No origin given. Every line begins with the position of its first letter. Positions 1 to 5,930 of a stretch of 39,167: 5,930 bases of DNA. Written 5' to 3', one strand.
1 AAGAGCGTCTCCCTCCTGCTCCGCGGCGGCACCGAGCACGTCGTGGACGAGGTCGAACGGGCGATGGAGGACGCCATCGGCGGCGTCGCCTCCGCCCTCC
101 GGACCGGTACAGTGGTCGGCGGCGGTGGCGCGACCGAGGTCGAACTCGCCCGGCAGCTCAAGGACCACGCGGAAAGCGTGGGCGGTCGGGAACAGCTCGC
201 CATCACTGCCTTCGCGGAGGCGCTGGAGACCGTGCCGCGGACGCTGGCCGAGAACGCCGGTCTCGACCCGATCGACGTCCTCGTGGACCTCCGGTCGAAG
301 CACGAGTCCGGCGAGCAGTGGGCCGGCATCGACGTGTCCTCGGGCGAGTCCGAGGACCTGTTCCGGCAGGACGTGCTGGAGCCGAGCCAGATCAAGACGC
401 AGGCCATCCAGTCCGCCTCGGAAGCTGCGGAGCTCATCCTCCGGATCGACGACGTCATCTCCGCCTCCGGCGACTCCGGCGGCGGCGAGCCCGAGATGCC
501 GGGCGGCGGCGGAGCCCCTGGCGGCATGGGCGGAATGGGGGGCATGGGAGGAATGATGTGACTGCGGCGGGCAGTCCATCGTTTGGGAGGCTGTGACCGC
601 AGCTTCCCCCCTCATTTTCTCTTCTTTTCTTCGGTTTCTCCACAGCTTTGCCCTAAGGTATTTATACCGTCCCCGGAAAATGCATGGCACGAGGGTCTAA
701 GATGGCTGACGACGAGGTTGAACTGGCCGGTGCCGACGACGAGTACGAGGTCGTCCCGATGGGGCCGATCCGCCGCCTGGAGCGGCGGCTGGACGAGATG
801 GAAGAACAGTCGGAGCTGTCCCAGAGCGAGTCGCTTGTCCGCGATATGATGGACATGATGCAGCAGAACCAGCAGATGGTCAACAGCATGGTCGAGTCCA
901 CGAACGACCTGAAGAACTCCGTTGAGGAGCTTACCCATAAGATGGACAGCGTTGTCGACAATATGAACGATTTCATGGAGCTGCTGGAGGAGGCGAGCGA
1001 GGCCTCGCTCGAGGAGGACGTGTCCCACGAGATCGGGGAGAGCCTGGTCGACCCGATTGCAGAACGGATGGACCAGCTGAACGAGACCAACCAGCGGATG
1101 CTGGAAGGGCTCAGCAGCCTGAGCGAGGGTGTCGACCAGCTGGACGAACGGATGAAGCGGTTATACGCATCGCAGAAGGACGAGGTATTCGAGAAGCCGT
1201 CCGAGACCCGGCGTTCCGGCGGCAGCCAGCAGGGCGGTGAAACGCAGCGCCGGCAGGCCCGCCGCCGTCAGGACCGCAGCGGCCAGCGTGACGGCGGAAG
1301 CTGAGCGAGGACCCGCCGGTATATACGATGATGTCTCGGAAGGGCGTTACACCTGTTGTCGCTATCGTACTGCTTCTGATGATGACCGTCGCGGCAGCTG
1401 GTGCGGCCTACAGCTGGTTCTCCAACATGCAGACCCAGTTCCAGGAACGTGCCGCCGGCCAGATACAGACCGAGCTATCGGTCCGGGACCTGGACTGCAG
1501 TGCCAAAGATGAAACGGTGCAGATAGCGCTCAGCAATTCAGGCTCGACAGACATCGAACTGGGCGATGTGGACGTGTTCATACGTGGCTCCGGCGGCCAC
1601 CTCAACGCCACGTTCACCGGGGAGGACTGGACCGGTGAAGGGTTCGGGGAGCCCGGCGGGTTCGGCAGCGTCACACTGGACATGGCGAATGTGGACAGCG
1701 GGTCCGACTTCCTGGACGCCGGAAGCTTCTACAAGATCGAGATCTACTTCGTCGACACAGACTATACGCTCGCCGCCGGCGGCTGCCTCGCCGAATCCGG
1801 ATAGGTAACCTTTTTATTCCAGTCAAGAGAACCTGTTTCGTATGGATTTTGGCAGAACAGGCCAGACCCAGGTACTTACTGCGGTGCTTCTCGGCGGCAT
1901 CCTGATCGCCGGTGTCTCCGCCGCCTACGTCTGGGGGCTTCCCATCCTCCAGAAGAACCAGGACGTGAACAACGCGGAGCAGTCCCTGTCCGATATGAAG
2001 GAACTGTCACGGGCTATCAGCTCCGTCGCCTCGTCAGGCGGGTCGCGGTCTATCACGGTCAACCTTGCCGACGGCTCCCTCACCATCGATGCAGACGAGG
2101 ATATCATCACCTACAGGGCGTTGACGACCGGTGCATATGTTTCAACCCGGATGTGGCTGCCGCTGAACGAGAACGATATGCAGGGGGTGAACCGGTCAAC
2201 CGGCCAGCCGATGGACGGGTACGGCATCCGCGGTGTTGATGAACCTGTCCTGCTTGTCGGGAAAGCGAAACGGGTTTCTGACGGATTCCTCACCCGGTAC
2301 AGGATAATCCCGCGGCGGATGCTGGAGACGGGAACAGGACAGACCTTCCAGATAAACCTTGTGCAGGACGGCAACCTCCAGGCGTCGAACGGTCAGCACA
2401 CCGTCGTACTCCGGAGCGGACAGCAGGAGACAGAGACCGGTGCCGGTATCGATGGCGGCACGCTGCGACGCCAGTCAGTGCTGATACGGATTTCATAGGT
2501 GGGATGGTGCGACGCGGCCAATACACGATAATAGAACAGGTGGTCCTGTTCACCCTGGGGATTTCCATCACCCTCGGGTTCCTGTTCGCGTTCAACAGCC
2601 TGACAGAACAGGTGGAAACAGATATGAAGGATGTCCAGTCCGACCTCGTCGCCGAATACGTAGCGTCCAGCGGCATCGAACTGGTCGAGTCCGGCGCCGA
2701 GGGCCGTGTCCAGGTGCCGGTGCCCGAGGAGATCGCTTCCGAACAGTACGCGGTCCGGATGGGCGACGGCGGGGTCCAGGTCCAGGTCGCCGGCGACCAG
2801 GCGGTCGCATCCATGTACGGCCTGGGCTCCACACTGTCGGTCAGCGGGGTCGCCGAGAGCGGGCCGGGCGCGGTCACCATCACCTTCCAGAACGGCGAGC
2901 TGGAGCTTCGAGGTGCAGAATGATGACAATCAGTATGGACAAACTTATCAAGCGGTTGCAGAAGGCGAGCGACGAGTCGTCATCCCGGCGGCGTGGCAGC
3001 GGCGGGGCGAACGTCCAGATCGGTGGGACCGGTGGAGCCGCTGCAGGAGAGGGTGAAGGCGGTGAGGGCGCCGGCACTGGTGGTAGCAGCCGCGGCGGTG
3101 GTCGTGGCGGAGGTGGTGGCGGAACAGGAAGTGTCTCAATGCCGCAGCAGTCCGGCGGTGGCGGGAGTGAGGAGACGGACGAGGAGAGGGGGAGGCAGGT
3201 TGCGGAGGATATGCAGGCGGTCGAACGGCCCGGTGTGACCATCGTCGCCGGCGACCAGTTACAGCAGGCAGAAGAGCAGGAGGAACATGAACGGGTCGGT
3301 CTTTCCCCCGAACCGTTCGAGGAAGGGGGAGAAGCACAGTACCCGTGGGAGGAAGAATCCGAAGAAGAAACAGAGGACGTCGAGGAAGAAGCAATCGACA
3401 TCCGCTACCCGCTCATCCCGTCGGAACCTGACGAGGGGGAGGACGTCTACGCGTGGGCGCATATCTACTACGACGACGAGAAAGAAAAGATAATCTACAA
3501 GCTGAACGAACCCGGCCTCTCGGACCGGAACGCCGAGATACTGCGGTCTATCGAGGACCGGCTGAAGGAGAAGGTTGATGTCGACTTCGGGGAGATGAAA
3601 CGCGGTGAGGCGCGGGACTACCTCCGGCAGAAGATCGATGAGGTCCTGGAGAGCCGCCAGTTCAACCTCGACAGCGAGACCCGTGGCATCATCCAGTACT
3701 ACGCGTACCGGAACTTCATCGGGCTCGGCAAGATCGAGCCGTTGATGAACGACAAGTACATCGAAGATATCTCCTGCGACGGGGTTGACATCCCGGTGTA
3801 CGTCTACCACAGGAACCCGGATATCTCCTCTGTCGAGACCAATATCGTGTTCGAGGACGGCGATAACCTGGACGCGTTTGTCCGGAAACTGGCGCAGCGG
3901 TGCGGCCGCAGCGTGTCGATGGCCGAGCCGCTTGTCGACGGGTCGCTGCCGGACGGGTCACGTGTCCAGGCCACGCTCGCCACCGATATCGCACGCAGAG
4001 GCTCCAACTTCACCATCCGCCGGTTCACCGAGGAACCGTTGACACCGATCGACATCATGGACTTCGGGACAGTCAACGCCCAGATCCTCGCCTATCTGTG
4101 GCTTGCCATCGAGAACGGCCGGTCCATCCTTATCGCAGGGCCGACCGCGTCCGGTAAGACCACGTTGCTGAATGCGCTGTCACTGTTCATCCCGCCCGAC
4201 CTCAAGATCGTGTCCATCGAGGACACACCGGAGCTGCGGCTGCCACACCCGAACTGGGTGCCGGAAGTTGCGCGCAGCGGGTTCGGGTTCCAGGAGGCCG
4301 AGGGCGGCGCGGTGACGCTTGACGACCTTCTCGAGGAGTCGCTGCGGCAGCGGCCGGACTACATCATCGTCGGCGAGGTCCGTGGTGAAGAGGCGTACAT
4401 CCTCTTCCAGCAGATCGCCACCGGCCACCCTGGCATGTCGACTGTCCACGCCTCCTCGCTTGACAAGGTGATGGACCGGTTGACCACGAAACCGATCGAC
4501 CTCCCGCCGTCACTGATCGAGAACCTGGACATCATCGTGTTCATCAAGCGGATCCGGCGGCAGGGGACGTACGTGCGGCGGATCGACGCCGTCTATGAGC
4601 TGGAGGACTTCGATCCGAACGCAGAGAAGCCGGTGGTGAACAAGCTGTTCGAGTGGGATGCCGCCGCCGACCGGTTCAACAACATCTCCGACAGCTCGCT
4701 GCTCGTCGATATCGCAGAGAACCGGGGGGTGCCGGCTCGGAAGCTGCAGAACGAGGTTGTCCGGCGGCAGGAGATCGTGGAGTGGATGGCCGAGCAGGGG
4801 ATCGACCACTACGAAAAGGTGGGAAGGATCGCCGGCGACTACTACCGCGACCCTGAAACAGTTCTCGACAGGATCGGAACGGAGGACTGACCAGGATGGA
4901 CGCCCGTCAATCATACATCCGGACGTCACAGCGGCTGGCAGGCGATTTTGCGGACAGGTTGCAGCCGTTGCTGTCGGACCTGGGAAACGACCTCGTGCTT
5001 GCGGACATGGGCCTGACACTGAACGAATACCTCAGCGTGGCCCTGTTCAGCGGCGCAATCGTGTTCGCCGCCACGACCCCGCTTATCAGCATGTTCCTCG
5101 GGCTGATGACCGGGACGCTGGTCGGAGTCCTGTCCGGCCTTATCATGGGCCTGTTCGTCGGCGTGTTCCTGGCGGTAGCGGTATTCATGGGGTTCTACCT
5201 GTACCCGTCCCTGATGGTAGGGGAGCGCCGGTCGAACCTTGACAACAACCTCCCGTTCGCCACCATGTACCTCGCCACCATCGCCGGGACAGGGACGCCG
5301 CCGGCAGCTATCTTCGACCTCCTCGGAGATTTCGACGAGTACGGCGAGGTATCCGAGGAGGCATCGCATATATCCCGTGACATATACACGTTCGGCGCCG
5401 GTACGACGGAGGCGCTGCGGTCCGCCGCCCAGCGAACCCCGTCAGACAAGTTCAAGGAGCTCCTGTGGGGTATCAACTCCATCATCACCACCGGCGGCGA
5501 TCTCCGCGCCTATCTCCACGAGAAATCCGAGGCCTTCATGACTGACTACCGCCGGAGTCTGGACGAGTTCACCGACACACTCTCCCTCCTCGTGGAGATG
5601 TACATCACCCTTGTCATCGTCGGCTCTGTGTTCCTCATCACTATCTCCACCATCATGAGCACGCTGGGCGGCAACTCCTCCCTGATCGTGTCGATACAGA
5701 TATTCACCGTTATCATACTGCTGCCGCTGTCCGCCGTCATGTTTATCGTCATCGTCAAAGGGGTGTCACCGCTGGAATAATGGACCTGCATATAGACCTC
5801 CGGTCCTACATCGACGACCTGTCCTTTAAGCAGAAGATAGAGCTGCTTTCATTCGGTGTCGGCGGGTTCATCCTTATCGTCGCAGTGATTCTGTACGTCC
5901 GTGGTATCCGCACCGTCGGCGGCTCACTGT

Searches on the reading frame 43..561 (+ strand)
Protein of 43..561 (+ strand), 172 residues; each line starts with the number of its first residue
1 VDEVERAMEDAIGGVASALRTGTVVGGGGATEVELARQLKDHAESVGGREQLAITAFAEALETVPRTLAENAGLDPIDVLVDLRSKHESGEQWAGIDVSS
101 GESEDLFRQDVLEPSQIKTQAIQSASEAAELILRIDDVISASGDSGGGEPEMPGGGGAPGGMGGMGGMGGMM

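Call 63: search_protein_families(library=pfam, proteins=[window:43-561:+], max_evalue=0.01)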
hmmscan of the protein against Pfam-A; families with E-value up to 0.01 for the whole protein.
window:43-561:+ (172 aa): 1 family
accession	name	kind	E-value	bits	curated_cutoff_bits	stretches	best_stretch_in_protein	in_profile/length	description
PF00118.29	Cpn60_TCP1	-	5e-52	177.6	34.3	1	1-141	348-488/490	TCP-1/cpn60 chaperonin family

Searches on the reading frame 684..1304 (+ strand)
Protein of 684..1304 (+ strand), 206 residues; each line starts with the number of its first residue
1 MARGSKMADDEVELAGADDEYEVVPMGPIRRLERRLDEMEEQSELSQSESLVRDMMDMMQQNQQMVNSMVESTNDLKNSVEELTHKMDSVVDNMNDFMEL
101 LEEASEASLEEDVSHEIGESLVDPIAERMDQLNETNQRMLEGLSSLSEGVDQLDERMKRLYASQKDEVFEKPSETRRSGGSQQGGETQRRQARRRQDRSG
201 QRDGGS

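Call 63: search_protein_families(library=pfam, proteins=[window:684-1304:+], max_evalue=0.01)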
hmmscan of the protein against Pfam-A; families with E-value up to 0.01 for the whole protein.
window:684-1304:+ (206 aa): 8 families
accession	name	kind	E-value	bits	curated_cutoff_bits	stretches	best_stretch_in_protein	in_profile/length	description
PF15397.11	DUF4618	-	0.0011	18.9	34.9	0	41-90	177-226/258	Domain of unknown function (DUF4618)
PF10280.14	Med11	-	0.0027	18.6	26.9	0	126-168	1-31/120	Mediator complex protein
PF10157.14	BORCS6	-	0.003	18.2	35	1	36-106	9-78/101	BLOC-1-related complex sub-unit 6 C-terminal helix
PF06419.17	COG6_N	-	0.0032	18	27.4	0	123-165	43-85/114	Conserved oligomeric complex COG6, N-terminal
PF08397.16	IMD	-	0.0056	16.6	26.2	1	64-198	3-136/219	IRSp53/MIM homology domain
PF04136.21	COG3_N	-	0.0058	17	27.9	0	55-135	2-85/147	Conserved oligomeric Golgi complex subunit 3, N-terminal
PF05549.16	Allexi_40kDa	-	0.007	16.4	26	1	77-182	48-158/271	Allexivirus 40kDa protein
PF04108.17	ATG17_like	-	0.0073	16.3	43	1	29-162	125-257/355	Autophagy protein ATG17-like domain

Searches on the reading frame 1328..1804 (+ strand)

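Call 63: search_protein_families(library=pfam, proteins=[window:1328-1804:+], max_evalue=0.01)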
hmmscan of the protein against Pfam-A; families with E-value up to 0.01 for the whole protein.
window:1328-1804:+ (158 aa): 2 families
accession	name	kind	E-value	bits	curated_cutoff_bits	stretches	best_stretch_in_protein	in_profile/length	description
PF07790.16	Pilin_N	-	0.00096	20.4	25.2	1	5-88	1-76/78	Archaeal Type IV pilin, N-terminal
PF08530.16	PepX_C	-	0.0073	16.7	22.5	1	55-154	103-172/217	X-Pro dipeptidyl-peptidase C-terminal non-catalytic domain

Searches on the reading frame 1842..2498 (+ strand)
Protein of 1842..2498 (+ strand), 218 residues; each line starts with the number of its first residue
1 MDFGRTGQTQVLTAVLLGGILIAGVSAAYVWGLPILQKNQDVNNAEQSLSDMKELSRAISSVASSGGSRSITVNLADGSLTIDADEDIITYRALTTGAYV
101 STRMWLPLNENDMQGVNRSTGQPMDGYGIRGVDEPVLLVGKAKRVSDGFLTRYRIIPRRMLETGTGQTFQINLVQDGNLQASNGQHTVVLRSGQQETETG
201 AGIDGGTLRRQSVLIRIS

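Call 63: search_protein_families(library=pfam, proteins=[window:1842-2498:+], max_evalue=0.01)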
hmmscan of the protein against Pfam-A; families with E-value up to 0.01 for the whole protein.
window:1842-2498:+ (218 aa): 1 family
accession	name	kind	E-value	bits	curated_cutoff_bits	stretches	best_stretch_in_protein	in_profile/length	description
PF23960.2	DUF7289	-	2.1e-07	31.2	27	1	7-86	2-82/238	Family of unknown function (DUF7289)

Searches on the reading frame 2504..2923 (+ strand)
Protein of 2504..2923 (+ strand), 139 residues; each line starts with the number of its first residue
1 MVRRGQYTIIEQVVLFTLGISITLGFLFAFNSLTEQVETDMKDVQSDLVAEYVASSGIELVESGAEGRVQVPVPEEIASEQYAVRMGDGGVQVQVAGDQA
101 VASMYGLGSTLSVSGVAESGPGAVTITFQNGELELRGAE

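Call 63: search_protein_families(library=pfam, proteins=[window:2504-2923:+], max_evalue=0.01)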
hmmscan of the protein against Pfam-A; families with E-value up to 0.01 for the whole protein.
window:2504-2923:+ (139 aa): 1 family
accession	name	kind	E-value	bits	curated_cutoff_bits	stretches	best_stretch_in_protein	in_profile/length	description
PF23928.1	DUF7266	-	0.00024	21.3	27.6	1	28-122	33-128/145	Family of unknown function (DUF7266)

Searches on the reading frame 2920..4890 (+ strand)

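Call 6: search_protein_families(library=pfam, proteins=[window:2920-4890:+], max_evalue=0.01)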
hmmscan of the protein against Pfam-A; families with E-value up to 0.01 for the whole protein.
window:2920-4890:+ (656 aa): 5 families
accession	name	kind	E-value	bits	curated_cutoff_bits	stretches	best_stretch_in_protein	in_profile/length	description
PF00437.27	T2SSE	-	1.2e-33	116.7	24.9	1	307-523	36-257/370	Type II/IV secretion system protein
PF23989.1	PilB3_C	-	1.7e-06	28.5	27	1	589-654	7-72/83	PilB3-like, C-terminal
PF13555.12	AAA_29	-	0.00074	19.7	27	1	398-426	20-48/61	P-loop containing region of AAA domain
PF00005.33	ABC_tran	-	0.0017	19.4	25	1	395-435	6-46/137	ABC transporter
PF13476.12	AAA_23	-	0.0021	19.1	27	1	402-422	21-41/201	AAA domain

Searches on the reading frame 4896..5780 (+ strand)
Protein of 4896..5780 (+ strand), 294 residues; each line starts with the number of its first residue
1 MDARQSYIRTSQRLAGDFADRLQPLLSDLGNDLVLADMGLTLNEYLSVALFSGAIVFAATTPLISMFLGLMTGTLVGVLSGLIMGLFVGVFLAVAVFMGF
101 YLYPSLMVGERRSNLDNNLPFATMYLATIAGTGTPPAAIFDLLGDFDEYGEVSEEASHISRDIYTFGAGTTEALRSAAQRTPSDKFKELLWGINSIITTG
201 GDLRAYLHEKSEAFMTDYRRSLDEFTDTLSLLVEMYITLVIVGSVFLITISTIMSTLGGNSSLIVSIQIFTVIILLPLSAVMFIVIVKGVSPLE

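Call 6: search_protein_families(library=pfam, proteins=[window:4896-5780:+], max_evalue=0.01)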
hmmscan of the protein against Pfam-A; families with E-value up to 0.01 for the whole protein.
window:4896-5780:+ (294 aa): 1 family
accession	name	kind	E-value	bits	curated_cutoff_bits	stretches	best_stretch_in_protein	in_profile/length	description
PF00482.28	T2SSF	-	1.5e-14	54.5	25.2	1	124-249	3-123/125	Type II secretion system (T2SS), protein F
